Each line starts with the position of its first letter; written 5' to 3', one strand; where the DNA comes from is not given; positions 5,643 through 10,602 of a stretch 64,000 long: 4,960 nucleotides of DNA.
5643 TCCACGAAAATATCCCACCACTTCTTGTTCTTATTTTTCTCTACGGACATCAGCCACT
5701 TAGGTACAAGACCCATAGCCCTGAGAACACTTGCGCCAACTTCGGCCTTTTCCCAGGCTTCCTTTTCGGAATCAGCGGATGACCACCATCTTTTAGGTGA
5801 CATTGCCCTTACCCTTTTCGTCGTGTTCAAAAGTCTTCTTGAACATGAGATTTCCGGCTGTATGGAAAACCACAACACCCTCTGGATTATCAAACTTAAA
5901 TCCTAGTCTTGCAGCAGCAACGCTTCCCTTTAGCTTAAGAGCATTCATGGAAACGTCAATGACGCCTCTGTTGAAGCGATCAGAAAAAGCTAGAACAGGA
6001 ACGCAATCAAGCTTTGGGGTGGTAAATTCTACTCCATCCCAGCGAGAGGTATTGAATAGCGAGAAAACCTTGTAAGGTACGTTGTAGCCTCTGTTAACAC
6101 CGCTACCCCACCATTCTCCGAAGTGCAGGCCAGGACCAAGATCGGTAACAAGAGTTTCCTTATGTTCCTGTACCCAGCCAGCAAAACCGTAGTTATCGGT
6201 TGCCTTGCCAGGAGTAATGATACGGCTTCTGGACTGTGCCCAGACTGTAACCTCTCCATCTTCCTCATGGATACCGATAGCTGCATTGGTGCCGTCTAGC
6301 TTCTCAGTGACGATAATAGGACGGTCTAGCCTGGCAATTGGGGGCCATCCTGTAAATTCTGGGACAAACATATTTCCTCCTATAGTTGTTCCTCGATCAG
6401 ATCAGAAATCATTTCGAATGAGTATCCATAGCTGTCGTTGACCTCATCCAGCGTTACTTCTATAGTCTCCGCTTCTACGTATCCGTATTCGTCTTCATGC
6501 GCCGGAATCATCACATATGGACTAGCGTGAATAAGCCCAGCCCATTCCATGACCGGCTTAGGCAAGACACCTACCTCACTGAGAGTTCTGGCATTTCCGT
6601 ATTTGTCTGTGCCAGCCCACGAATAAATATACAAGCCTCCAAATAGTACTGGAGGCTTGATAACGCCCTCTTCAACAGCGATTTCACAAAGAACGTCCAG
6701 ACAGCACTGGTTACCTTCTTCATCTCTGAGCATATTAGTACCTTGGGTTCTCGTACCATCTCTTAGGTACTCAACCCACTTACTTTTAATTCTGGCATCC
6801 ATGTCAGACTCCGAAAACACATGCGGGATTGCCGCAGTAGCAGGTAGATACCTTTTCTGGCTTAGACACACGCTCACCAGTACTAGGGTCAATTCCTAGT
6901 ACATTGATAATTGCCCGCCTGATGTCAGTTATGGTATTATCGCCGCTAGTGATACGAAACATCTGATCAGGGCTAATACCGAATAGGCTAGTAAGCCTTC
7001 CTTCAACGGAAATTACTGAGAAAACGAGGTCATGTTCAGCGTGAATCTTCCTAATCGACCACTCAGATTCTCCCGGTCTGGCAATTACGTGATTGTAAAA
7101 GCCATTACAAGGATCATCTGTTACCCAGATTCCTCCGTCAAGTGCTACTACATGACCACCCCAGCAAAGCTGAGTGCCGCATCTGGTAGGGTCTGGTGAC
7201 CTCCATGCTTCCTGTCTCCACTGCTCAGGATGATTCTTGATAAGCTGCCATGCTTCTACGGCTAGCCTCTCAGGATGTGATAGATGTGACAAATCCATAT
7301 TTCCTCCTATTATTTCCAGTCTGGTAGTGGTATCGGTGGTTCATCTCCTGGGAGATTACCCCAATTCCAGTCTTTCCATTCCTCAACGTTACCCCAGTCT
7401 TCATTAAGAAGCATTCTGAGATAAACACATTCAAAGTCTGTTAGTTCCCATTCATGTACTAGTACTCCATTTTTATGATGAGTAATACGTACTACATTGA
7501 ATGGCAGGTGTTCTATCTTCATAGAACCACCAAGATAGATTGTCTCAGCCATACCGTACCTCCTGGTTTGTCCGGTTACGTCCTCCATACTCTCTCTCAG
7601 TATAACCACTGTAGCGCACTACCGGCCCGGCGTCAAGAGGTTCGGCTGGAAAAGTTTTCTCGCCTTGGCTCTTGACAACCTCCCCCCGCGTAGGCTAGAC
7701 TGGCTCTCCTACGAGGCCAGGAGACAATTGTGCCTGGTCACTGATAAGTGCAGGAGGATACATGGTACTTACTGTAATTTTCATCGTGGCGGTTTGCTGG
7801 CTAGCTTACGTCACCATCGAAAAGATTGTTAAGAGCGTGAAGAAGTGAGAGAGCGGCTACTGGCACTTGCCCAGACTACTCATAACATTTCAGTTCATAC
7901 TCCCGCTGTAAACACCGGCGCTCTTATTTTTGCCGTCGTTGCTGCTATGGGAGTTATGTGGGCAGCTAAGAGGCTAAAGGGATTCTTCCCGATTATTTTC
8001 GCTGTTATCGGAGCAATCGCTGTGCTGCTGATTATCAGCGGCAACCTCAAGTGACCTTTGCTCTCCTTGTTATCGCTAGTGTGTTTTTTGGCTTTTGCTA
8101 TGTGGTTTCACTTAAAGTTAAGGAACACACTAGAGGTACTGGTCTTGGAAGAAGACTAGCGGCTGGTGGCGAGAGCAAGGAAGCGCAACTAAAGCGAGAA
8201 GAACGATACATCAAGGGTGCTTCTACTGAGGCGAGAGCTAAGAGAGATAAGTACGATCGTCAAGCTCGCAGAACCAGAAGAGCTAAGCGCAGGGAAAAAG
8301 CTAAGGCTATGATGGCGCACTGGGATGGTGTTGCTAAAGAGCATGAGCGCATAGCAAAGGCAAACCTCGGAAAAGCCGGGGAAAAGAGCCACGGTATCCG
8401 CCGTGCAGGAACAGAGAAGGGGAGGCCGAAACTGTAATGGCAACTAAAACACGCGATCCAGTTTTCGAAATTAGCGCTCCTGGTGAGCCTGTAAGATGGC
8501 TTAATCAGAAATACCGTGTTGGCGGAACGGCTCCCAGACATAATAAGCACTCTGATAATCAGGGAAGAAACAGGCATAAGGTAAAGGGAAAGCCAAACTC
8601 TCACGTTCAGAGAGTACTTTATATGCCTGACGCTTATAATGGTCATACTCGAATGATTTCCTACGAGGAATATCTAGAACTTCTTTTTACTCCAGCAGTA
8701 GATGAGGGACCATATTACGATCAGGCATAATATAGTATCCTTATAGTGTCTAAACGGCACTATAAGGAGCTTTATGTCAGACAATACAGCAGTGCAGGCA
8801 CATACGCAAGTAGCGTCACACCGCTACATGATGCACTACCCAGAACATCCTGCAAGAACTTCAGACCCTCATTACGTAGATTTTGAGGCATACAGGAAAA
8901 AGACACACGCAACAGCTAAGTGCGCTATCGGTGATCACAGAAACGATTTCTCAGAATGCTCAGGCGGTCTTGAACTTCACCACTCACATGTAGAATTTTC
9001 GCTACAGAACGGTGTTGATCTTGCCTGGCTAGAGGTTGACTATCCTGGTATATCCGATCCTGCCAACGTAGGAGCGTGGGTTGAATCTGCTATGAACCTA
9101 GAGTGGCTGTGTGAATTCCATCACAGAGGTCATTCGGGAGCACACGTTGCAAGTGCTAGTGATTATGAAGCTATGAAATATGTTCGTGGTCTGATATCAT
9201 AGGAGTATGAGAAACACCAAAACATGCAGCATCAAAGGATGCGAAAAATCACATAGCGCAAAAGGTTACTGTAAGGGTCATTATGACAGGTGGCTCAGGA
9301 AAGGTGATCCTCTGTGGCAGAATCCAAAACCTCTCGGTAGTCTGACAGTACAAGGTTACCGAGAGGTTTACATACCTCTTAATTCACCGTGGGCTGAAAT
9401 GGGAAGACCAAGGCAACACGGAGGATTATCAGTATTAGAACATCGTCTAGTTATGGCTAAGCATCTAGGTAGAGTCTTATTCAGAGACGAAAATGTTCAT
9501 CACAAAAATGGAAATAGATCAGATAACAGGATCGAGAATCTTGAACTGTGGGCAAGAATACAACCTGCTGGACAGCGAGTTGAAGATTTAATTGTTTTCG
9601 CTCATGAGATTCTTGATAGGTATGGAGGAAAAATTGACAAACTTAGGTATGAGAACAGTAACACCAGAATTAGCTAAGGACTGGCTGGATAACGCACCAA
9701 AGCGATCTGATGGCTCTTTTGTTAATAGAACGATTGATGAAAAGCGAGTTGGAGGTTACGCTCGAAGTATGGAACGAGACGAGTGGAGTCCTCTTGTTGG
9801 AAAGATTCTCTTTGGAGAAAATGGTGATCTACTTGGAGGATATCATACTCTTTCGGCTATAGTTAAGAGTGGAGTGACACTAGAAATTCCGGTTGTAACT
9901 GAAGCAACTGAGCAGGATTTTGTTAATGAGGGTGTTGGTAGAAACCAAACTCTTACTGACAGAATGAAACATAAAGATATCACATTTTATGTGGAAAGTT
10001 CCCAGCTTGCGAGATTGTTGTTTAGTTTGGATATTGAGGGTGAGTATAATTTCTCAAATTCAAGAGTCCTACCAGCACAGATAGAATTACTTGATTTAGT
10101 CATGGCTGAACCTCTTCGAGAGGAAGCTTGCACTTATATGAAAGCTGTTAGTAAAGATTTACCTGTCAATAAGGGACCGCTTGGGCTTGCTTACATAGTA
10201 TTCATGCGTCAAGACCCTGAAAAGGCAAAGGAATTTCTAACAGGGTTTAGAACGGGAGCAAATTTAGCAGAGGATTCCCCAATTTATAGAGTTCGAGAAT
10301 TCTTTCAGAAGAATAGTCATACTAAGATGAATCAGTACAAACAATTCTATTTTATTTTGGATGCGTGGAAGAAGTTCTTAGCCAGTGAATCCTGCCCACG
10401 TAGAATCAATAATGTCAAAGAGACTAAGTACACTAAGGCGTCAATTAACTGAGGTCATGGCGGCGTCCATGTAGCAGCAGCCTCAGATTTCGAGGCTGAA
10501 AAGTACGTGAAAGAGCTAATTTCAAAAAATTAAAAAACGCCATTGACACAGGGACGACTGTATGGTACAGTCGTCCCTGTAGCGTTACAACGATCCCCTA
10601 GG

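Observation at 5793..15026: RNA-repair-like enzyme set next to the tRNA/Y-RNA island: minimal RNA ligase plus two calcineurin-type phosphoesterases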

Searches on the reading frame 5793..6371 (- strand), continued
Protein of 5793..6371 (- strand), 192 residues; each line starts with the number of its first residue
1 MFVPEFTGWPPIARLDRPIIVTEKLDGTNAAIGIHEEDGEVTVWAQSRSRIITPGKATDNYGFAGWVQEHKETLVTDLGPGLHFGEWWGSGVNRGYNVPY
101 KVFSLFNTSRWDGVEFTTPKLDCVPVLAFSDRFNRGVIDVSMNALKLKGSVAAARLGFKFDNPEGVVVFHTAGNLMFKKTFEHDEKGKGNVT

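Call 39: get_annotated_region(hit=H16, flank=8000)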
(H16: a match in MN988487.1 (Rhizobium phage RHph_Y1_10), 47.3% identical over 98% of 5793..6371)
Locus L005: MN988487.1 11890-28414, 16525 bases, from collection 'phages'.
description: Rhizobium phage RHph_Y1_10, complete genome.
organism: Rhizobium phage RHph_Y1_10 (NCBI taxid 2509570)
taxonomy: Viruses; Duplodnaviria; Heunggongvirae; Uroviricota; Caudoviricetes
host: Rhizobium etli Y1_10; source: agricultural lands; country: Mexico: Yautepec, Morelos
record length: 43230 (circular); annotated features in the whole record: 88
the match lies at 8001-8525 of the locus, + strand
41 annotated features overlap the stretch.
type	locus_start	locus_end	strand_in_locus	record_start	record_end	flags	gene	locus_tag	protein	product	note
CDS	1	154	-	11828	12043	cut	-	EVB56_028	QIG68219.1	hypothetical protein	-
CDS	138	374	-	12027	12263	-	-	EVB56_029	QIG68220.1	hypothetical protein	-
CDS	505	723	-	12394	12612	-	-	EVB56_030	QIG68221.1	hypothetical protein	-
CDS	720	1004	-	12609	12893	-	-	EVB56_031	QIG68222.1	hypothetical protein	-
CDS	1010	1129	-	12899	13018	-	-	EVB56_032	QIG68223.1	hypothetical protein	-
CDS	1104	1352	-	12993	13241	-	-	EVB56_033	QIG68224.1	hypothetical protein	-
CDS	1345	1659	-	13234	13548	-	-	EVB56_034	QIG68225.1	hypothetical protein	-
CDS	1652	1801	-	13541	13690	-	-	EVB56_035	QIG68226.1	hypothetical protein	-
CDS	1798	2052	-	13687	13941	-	-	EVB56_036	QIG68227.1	hypothetical protein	-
CDS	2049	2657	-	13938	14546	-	-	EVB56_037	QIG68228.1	HNH endonuclease protein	GO_function: GO:0003677 - DNA binding; GO_process: GO:0006355 - regulation of transcription, DNA-dependent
CDS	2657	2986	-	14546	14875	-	-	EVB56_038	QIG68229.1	hypothetical protein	-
CDS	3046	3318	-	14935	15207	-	-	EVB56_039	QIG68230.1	hypothetical protein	-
CDS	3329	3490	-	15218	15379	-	-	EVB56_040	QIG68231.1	hypothetical protein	-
CDS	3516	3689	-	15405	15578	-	-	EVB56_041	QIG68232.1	hypothetical protein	-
CDS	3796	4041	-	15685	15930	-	-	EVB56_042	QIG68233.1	hypothetical protein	-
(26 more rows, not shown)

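Call 40: get_annotated_region(hit=H18, flank=8000)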
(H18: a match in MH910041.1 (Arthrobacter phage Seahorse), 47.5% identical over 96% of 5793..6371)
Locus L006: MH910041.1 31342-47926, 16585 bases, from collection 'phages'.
description: Arthrobacter phage Seahorse, complete genome.
organism: Arthrobacter phage Seahorse (NCBI taxid 2419611)
taxonomy: Viruses; Duplodnaviria; Heunggongvirae; Uroviricota; Caudoviricetes; Seamegvirus; Seamegvirus seahorse
host: Arthrobacter globiformis NRRL B-2979 SEA; source: soil; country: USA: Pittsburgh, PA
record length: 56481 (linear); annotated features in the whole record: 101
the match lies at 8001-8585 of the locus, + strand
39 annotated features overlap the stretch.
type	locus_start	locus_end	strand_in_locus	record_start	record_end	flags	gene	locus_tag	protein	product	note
CDS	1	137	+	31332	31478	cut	47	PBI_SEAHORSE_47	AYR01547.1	hypothetical protein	-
CDS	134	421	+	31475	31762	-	48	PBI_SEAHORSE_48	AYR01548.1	hypothetical protein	-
CDS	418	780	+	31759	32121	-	49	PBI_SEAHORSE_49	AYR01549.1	hypothetical protein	-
CDS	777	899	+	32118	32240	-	50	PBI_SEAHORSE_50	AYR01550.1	hypothetical protein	-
CDS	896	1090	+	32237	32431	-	51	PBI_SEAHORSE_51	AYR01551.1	hypothetical protein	-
CDS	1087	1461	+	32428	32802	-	52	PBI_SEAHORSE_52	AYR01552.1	hypothetical protein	-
CDS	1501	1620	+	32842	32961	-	53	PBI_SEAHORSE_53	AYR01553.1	hypothetical protein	-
CDS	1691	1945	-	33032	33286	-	54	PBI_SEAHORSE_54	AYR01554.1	helix-turn-helix DNA-binding domain protein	-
CDS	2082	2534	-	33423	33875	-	55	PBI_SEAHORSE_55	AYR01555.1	helix-turn-helix DNA-binding domain protein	-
CDS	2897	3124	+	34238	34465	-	56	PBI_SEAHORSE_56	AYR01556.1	helix-turn-helix DNA-binding domain protein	-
CDS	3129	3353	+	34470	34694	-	57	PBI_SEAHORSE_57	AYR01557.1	excise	-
CDS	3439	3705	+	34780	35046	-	58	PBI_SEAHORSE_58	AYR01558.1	hypothetical protein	-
CDS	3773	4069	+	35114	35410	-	59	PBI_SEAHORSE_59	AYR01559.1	hypothetical protein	-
CDS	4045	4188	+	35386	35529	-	60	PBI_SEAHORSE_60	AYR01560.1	hypothetical protein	-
CDS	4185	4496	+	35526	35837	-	61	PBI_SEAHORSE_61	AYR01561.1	hypothetical protein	-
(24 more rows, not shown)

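Call 41: get_annotated_region(hit=H25, flank=14000)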
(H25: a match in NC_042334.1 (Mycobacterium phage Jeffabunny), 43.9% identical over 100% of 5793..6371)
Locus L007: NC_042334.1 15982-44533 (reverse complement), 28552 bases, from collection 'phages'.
description: Mycobacterium virus Jeffabunny, complete genome.
organism: Mycobacterium phage Jeffabunny (NCBI taxid 2923004)
taxonomy: Viruses; Duplodnaviria; Heunggongvirae; Uroviricota; Caudoviricetes; Gladiatorvirus; Gladiatorvirus jeffabunny
host: Mycobacterium smegmatis mc2 155; source: -; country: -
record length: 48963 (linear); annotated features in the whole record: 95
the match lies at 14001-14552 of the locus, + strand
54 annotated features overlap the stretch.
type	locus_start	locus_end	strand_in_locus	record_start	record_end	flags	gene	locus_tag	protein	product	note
CDS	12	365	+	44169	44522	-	80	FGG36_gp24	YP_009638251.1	hypothetical protein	gp80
CDS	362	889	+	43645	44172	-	79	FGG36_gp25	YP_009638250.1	DNA methyltransferase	gp79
CDS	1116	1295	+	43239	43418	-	78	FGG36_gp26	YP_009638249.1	DNA methyltransferase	gp78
CDS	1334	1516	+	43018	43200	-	77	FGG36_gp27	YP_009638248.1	hypothetical protein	gp77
CDS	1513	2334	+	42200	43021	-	76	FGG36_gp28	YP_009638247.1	exonuclease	gp76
CDS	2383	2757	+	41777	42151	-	75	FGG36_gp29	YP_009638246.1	hypothetical protein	gp75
CDS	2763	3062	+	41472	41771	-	74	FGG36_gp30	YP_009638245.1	hypothetical protein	gp74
CDS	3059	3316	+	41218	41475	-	73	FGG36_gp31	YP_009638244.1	hypothetical protein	gp73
CDS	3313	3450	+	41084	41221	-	72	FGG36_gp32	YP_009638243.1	hypothetical protein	gp72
CDS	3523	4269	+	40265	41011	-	71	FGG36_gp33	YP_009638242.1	DnaB-like replicative helicase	gp71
CDS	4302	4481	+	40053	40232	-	70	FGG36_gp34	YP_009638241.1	hypothetical protein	gp70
CDS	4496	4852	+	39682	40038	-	69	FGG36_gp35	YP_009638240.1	hypothetical protein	gp69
CDS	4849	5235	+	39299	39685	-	68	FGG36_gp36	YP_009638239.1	site-specific recombination directionality factor RDF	gp68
CDS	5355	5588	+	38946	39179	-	67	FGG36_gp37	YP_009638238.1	hypothetical protein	gp67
CDS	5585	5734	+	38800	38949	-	66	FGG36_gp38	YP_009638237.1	hypothetical protein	gp66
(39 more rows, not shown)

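Call 43: find_related_loci(query=A1, collection=viral_contigs, flank=10000)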
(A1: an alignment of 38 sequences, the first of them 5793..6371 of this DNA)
Query A1 (192 aa) in viral_contigs; peptide patterns used: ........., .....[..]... (x = any residue, [..] = any of these).
600 stretches matched a pattern (row limit reached: there are more); 589 encode a relative of the query (tblastn E <= 1e-3); the best 80 are kept; 80 distinct loci.
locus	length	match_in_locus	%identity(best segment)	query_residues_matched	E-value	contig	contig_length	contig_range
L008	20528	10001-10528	53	5-189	3e-55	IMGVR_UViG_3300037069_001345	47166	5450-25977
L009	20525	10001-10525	53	5-190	2e-52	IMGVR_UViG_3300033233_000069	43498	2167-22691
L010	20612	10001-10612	48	5-191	7e-52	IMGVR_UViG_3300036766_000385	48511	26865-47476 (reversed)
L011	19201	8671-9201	52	5-188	6e-52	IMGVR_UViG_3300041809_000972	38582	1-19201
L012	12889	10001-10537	49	3-186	7e-51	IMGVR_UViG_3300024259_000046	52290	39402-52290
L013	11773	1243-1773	49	4-188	1e-50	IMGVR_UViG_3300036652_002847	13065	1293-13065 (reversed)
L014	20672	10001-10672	47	5-188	2e-49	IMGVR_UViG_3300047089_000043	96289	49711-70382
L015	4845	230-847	48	1-191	1e-49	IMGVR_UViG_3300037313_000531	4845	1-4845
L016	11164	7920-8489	47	2-188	4e-49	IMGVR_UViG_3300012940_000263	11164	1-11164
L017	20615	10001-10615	47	5-189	5e-49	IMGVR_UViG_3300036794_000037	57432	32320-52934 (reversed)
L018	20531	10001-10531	51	5-189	3e-49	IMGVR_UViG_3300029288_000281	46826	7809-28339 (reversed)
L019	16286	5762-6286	49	5-189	1e-48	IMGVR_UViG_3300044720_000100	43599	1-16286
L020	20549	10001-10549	50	5-191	9e-49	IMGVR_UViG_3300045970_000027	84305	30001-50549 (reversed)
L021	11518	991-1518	52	6-189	1e-48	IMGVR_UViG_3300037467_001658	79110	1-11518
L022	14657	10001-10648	44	2-188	9e-49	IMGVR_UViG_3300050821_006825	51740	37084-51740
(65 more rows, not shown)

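Call 99: search_protein_families(library=padloc, proteins=[window:5793-6371:-], max_evalue=0.01)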
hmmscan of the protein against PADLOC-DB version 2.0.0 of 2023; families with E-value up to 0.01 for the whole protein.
window:5793-6371:- (192 aa): 0 families

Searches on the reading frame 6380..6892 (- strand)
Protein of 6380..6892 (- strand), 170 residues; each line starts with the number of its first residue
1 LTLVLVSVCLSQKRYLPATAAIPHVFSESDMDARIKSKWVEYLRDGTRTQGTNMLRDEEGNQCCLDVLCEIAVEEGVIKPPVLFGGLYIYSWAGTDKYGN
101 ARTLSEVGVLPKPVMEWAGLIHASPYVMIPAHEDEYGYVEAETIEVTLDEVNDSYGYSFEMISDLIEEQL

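Call 4: search_protein_families(library=pfam, proteins=[window:6380-6892:-], max_evalue=0.01)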
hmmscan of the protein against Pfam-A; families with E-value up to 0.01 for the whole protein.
window:6380-6892:- (170 aa): 0 families

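Call 5: search_protein_families(library=phrogs, proteins=[window:6380-6892:-], max_evalue=0.001)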
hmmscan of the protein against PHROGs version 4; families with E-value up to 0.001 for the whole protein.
window:6380-6892:- (170 aa): 1 family
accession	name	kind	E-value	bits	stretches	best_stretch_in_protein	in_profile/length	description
phrog_18067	-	unknown function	4.3e-15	57.2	1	31-169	1-128/129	-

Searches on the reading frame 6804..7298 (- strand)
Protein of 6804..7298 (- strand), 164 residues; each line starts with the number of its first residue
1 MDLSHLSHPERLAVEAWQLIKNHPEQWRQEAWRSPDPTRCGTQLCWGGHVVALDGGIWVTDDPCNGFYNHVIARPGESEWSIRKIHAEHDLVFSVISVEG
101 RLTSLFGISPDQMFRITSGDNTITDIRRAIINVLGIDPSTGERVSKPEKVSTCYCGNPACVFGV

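Call 4: search_protein_families(library=pfam, proteins=[window:6804-7298:-], max_evalue=0.01)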
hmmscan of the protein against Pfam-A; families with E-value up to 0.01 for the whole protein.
window:6804-7298:- (164 aa): 0 families

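Call 5: search_protein_families(library=phrogs, proteins=[window:6804-7298:-], max_evalue=0.001)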
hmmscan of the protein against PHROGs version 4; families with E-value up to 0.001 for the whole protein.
window:6804-7298:- (164 aa): 1 family
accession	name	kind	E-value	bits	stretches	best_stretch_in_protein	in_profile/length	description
phrog_889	-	unknown function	1.7e-08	35.2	1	10-132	17-140/162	-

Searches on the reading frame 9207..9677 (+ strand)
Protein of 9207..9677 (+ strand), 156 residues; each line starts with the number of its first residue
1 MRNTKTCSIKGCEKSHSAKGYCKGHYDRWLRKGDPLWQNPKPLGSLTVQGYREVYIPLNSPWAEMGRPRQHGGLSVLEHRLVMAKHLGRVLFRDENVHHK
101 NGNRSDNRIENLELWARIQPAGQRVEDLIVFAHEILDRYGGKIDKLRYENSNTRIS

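Call 4: search_protein_families(library=pfam, proteins=[window:9207-9677:+], max_evalue=0.01)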
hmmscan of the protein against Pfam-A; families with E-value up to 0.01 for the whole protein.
window:9207-9677:+ (156 aa): 1 family
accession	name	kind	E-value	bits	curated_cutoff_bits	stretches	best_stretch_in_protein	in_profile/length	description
PF13392.12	HNH_3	-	1.7e-10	40.8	24.8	1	79-114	4-38/46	HNH endonuclease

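Call 5: search_protein_families(library=phrogs, proteins=[window:9207-9677:+], max_evalue=0.001)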
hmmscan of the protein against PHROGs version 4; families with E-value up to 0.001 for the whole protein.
window:9207-9677:+ (156 aa): 13 families
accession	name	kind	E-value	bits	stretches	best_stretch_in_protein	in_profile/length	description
phrog_20891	-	DNA, RNA and nucleotide metabolism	1.8e-26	94.2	1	12-140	106-218/219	HNH endonuclease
phrog_7545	-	DNA, RNA and nucleotide metabolism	1.5e-11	45.8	1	69-115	77-124/160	HNH endonuclease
phrog_5351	-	DNA, RNA and nucleotide metabolism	2.9e-11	44.8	1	1-34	3-36/171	HNH endonuclease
phrog_10730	-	DNA, RNA and nucleotide metabolism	1.1e-10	42.6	1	66-117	87-134/234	HNH endonuclease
phrog_959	-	DNA, RNA and nucleotide metabolism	3.3e-10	40.9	1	76-125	58-107/138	HNH endonuclease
phrog_1271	-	DNA, RNA and nucleotide metabolism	4e-09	37.3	1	3-35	36-68/361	HNH endonuclease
phrog_14913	-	DNA, RNA and nucleotide metabolism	2.9e-08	34.9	1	76-117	40-81/149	HNH endonuclease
phrog_99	-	DNA, RNA and nucleotide metabolism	1.6e-07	32.4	1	41-114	140-195/383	HNH endonuclease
phrog_59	-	DNA, RNA and nucleotide metabolism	2.6e-07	31.4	1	77-114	190-225/423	HNH endonuclease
phrog_15471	-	DNA, RNA and nucleotide metabolism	4.7e-07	30.8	1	75-116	31-72/183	HNH endonuclease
phrog_19902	-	DNA, RNA and nucleotide metabolism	1.8e-05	25.6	1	77-114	88-125/221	HNH endonuclease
phrog_21964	-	DNA, RNA and nucleotide metabolism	4.5e-05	24.2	1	79-114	167-202/244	HNH endonuclease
phrog_1492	-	DNA, RNA and nucleotide metabolism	7.2e-05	23.1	1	75-113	111-148/414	HNH endonuclease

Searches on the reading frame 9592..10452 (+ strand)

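Call 4: search_protein_families(library=pfam, proteins=[window:9592-10452:+], max_evalue=0.01)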
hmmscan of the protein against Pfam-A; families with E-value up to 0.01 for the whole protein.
window:9592-10452:+ (286 aa): 1 family
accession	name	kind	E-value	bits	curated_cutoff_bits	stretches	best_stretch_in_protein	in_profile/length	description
PF04725.17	PsbR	-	0.0083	16.9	22.5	0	28-97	20-90/98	Photosystem II 10 kDa polypeptide PsbR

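Call 5: search_protein_families(library=phrogs, proteins=[window:9592-10452:+], max_evalue=0.001)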
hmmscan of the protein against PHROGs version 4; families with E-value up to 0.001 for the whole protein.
window:9592-10452:+ (286 aa): 1 family
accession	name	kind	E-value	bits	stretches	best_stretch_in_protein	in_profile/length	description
phrog_5931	-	unknown function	1.3e-27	98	1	18-272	10-263/282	-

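Call 24: search_protein_families(library=ncbifam, proteins=[window:9592-10452:+], max_evalue=0.01)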
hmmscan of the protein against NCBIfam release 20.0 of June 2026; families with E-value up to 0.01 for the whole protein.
window:9592-10452:+ (286 aa): 0 families
